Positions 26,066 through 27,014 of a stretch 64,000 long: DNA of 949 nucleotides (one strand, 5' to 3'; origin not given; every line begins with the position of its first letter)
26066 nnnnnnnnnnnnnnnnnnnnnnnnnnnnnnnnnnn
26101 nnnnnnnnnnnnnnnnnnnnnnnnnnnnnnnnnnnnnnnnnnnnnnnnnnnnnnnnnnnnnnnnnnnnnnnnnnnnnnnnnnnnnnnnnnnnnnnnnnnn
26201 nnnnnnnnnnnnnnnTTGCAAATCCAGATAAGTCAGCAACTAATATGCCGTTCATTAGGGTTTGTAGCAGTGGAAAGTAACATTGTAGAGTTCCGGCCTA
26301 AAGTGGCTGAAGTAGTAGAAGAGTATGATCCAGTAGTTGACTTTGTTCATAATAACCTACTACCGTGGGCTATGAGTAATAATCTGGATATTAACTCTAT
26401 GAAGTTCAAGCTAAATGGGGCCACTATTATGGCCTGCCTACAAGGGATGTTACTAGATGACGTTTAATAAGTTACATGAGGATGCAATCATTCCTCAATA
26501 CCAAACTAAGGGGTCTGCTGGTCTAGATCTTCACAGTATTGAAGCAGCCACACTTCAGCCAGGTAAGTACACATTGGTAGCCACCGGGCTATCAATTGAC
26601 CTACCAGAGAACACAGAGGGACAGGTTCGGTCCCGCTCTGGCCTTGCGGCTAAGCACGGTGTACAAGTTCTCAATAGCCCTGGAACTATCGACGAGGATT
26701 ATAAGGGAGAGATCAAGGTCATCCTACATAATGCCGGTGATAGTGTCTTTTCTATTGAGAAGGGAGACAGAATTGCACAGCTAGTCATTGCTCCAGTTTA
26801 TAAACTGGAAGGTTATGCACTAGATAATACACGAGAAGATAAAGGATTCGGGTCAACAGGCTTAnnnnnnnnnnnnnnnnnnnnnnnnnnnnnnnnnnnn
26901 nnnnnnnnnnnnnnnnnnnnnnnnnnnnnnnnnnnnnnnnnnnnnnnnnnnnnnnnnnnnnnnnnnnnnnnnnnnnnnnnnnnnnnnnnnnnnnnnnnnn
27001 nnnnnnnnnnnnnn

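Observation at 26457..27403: Phage-encoded ribosomal protein bS21 homolog, translationally coupled between dUTPase and a SleB-like lysin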

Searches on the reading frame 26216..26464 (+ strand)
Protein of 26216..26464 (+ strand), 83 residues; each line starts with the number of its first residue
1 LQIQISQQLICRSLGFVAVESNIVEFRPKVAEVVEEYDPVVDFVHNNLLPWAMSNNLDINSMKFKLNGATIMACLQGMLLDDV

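Call 3: search_protein_families(library=pfam, proteins=[window:26216-26464:+], max_evalue=1)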
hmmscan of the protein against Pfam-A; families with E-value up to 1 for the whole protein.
window:26216-26464:+ (83 aa): 0 families

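Call 4: search_protein_families(library=ncbifam, proteins=[window:26216-26464:+], max_evalue=1)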
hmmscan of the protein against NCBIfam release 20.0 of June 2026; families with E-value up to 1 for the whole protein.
window:26216-26464:+ (83 aa): 0 families

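Call 5: search_protein_families(library=phrogs, proteins=[window:26216-26464:+], max_evalue=0.01)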
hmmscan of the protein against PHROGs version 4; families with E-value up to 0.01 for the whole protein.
window:26216-26464:+ (83 aa): 0 families
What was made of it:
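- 26270..26467 (+): ORF2: 65-aa acidic protein (GTG start inferred from relatives), function unknown. No family hit (calls 3-5).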

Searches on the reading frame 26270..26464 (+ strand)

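Call 68: search_protein_families(library=padloc, proteins=[window:26270-26464:+], max_evalue=0.01)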
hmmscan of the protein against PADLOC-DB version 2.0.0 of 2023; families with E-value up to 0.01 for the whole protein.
window:26270-26464:+ (65 aa): 1 family
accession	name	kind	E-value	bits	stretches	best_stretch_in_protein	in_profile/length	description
PDLC01961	CARF9--CARF_HEPN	-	0.0036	14.1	1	1-43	328-368/497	-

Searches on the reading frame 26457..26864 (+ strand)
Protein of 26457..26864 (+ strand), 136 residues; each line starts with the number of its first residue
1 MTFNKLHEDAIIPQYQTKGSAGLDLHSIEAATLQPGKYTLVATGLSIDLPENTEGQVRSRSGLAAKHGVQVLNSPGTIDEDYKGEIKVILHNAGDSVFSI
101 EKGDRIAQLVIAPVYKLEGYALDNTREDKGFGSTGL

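Call 3: search_protein_families(library=pfam, proteins=[window:26457-26864:+], max_evalue=1)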
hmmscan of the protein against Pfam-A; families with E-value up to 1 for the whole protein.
window:26457-26864:+ (136 aa): 2 families
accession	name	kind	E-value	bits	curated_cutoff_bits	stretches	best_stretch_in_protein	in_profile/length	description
PF00692.24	dUTPase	-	5.1e-32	110.8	22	1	9-135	2-129/129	dUTPase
PF22769.1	DCD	-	1.1e-10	42.3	27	1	29-112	69-151/153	dCTP deaminase-like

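Call 4: search_protein_families(library=ncbifam, proteins=[window:26457-26864:+], max_evalue=1)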
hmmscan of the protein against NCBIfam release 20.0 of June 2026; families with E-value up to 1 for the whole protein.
window:26457-26864:+ (136 aa): 5 families
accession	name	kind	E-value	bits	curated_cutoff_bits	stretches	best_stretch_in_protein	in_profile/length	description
NF001862.0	PRK00601.1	equivalog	3.4e-49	166.3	103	1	4-135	11-148/150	dUTP diphosphatase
TIGR00576.1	dut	superfamily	3.9e-49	166.1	102.55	1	2-135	3-142/143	dUTP diphosphatase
NF010561.0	PRK13956.1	equivalog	1.9e-16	60.2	223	1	6-135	12-146/147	dUTP diphosphatase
TIGR02274.1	dCTP_deam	equivalog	6.8e-14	52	92.8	1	2-114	42-154/180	dCTP deaminase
NF002598.0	PRK02253.1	equivalog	2.4e-06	27.2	130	1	26-121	67-158/167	deoxyuridine 5'-triphosphate nucleotidohydrolase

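Call 5: search_protein_families(library=phrogs, proteins=[window:26457-26864:+], max_evalue=0.01)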
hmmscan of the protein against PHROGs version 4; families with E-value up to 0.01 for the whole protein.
window:26457-26864:+ (136 aa): 3 families
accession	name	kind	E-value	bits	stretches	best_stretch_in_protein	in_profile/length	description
phrog_135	-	DNA, RNA and nucleotide metabolism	2.9e-52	179.7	1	3-135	149-290/463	dUTPase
phrog_1663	-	DNA, RNA and nucleotide metabolism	6.3e-08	33.1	1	29-114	110-194/303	dCTP deaminase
phrog_36630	-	unknown function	5.9e-07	30.4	1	12-51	19-60/72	-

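Call 22: search_dna_similar(query=window:26457-26864:+, collection=phages, mode=protein, max_rows=15, max_evalue=1e-10)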
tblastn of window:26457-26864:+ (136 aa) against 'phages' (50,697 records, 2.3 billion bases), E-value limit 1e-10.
Records with a match: 1962; places in all: 1964; records where one place covers at least 80% of the query: 1928.
Best place of each record, by identity: <60% 1962.
By first word of the organism name: Vibrio 470; Salmonella 284; Escherichia 225; Staphylococcus 184; Klebsiella 87; Pseudomonas 81; Lactococcus 79; Aeromonas 55; Bacteriophage 47; Caulobacter 39; and 73 more.
By host as written in the record: - 546; Escherichia coli 89; Staphylococcus aureus 42; Klebsiella pneumoniae 39; Salmonella enterica subsp. enterica serovar Enteritidis PT1 39; Vibrio harveyi BAA-1116 36; Salmonella enterica 27; Lactococcus lactis 27; and 435 more.
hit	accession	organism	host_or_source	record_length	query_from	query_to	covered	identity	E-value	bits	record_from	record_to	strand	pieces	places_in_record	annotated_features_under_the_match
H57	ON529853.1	Brevundimonas phage vB_BpoS-Bambus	Brevundimonas pondensis LVF1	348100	9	135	93%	56.3%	4e-36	135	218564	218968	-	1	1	dUTP pyrophosphatase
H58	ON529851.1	Brevundimonas phage vB_BpoS-Marchewka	Brevundimonas pondensis LVF1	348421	9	135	93%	56.3%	4e-36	135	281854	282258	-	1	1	dUTP pyrophosphatase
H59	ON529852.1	Brevundimonas phage vB_BpoS-Kabachok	Brevundimonas pondensis LVF1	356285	9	135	93%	54.1%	6e-35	132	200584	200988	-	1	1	dUTP pyrophosphatase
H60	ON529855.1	Brevundimonas phage vB_BpoS-Domovoi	Brevundimonas pondensis EIF1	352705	9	135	93%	54.1%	2e-34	130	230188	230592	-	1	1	dUTP pyrophosphatase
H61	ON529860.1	Brevundimonas phage vB_BpoS-Papperlapapp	Brevundimonas pondensis LVF1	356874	9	135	93%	54.1%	2e-34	130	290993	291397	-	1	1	dUTP pyrophosphatase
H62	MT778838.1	Rhizobium phage V1VFA-S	-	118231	6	135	96%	51.8%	1e-33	129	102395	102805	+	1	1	deoxyuridine 5'-triphosphate nucleotidohydrolase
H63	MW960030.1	Rhizobium phage RHph_X66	R. phaseoli sv. phaseoli INC 2-5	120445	6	135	96%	51.4%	3e-34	130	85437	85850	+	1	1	deoxyuridine 5'-triphosphate nucleotidohydrolase protein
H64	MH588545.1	Caulobacter phage CcrPW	Caulobacter vibrioides CB15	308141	12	136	92%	51.9%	8e-32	123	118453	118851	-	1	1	deoxyuridine 5'-triphosphate nucleotidohydrolase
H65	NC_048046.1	Caulobacter phage CcrPW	Caulobacter vibrioides CB15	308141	12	136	92%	51.9%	8e-32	123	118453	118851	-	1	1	dUTPase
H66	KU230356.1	Nodularia phage vB_NpeS-2AV2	Nodularia sp. AV2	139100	1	136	100%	47.4%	2e-34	131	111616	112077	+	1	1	dUTPase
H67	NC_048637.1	Nodularia phage vB_NpeS-2AV2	Nodularia sp. AV2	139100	1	136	100%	47.4%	2e-34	131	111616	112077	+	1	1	dUTPase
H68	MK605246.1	Nodularia phage vB_NspS-kac68v162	Nodularia spumigena kac68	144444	1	136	100%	47.4%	2e-34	131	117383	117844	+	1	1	dUTP diphosphatase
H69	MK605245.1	Nodularia phage vB_NspS-kac68v161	Nodularia spumigena kac68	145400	1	136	100%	47.4%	2e-34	131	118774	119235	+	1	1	dUTP diphosphatase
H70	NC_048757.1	Nodularia phage vB_NspS-kac68v161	Nodularia spumigena kac68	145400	1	136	100%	47.4%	2e-34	131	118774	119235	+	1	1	dUTPase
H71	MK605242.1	Nodularia phage vB_NspS-kac65v151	Nodularia spumigena KAC65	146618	1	136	100%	47.4%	2e-34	131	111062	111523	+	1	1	dUTP diphosphatase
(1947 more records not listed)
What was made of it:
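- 26457..26867 (+): Trimeric dUTPase (136 aa). The best phage matches are Brevundimonas, Rhizobium and Caulobacter phages at 51-56% (call 22).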
